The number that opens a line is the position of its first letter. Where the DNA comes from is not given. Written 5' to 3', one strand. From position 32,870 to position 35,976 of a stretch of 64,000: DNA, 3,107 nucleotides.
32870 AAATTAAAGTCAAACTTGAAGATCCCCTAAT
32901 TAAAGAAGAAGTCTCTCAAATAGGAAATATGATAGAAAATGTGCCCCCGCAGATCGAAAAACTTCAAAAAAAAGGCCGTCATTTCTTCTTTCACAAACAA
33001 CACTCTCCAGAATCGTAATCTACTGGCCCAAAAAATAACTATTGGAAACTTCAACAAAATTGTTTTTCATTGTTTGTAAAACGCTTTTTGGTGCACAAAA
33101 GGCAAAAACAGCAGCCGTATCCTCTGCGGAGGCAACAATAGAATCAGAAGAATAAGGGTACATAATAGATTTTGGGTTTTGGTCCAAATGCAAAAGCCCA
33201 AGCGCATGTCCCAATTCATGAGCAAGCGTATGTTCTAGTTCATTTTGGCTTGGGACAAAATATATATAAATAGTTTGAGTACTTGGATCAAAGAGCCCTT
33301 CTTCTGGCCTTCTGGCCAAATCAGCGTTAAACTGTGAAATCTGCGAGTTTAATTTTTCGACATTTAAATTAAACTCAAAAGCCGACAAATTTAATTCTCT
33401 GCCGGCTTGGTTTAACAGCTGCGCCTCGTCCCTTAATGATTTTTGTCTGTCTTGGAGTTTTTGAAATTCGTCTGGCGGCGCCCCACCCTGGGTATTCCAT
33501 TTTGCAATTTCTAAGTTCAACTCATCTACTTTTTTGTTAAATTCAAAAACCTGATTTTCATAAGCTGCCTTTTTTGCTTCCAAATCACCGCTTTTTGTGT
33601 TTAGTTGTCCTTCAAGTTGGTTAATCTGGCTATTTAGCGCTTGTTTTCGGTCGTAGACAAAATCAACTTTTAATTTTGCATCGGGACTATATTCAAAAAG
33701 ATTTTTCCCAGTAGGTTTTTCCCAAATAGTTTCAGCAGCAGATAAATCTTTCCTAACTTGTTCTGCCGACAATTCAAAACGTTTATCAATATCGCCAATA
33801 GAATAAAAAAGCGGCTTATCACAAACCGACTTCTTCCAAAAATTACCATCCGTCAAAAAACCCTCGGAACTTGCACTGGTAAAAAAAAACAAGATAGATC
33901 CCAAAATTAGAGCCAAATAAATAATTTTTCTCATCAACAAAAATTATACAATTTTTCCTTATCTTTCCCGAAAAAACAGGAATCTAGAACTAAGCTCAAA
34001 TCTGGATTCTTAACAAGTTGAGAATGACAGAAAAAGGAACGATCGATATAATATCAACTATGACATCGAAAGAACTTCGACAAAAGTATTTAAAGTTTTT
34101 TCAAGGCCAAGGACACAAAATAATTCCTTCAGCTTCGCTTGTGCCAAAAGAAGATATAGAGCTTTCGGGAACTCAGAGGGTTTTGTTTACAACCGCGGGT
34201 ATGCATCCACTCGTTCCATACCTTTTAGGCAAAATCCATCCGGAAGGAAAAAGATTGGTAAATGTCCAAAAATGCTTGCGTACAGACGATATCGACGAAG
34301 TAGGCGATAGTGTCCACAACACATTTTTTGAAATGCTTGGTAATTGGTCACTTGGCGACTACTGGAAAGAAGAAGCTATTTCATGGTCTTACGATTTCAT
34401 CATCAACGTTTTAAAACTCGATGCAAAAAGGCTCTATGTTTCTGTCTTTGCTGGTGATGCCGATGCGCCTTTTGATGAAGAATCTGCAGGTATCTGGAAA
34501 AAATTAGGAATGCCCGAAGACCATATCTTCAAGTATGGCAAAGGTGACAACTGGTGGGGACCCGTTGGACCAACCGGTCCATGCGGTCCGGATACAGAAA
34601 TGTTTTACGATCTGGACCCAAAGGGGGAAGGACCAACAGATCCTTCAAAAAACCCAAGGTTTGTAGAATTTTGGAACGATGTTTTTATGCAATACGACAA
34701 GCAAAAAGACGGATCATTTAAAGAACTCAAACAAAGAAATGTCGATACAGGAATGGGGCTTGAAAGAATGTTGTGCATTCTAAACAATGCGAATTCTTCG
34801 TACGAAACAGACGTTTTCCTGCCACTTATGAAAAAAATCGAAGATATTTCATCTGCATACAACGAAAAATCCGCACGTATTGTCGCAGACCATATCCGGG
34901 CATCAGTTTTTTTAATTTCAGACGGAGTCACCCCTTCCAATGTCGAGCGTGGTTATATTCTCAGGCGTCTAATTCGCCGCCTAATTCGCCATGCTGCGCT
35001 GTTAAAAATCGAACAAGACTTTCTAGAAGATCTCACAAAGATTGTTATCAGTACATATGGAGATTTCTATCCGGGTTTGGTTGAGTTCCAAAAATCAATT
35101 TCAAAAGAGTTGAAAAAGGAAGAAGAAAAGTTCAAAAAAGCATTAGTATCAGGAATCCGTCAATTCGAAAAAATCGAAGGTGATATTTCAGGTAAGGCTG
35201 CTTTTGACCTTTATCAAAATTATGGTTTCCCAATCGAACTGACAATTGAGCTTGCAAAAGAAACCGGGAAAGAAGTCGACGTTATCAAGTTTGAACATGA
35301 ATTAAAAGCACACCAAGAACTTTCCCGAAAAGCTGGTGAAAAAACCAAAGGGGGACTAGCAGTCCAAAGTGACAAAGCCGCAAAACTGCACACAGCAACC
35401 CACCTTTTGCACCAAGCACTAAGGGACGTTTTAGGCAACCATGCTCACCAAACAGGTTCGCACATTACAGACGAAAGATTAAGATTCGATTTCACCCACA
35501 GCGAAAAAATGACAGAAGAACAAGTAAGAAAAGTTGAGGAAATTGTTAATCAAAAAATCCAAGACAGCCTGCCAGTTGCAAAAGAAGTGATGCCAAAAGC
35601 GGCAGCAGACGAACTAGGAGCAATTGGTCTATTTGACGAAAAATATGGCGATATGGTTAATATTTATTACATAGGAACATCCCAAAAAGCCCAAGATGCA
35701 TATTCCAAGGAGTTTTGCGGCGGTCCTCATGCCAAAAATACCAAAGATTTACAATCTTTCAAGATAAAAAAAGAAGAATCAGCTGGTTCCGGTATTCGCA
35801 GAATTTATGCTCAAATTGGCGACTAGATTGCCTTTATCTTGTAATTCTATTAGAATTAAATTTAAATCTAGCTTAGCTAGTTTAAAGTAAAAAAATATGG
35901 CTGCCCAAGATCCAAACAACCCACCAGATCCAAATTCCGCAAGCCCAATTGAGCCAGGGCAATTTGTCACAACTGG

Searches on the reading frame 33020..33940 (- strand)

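Call 77: search_protein_families(library=pfam, proteins=[window:33020-33940:-], max_evalue=0.0001)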
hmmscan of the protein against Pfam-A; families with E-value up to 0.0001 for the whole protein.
window:33020-33940:- (306 aa): 1 family
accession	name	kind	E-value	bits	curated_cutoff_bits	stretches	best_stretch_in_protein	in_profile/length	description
PF00413.30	Peptidase_M10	-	1.4e-08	35.3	24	1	43-265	6-137/159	Matrixin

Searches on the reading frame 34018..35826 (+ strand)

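Call 10: search_protein_families(library=pfam, proteins=[window:34018-35826:+], max_evalue=0.00001)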
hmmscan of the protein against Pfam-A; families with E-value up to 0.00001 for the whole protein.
window:34018-35826:+ (602 aa): 2 families
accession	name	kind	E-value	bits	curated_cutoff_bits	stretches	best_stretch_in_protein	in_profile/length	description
PF01411.24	tRNA-synt_2c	-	5.1e-138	461.5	30.3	1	19-463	1-454/552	tRNA synthetases class II (A)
PF07973.19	tRNA_SAD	-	3.7e-14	52.8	24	1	547-597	1-44/44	Threonyl and Alanyl tRNA synthetase second additional domain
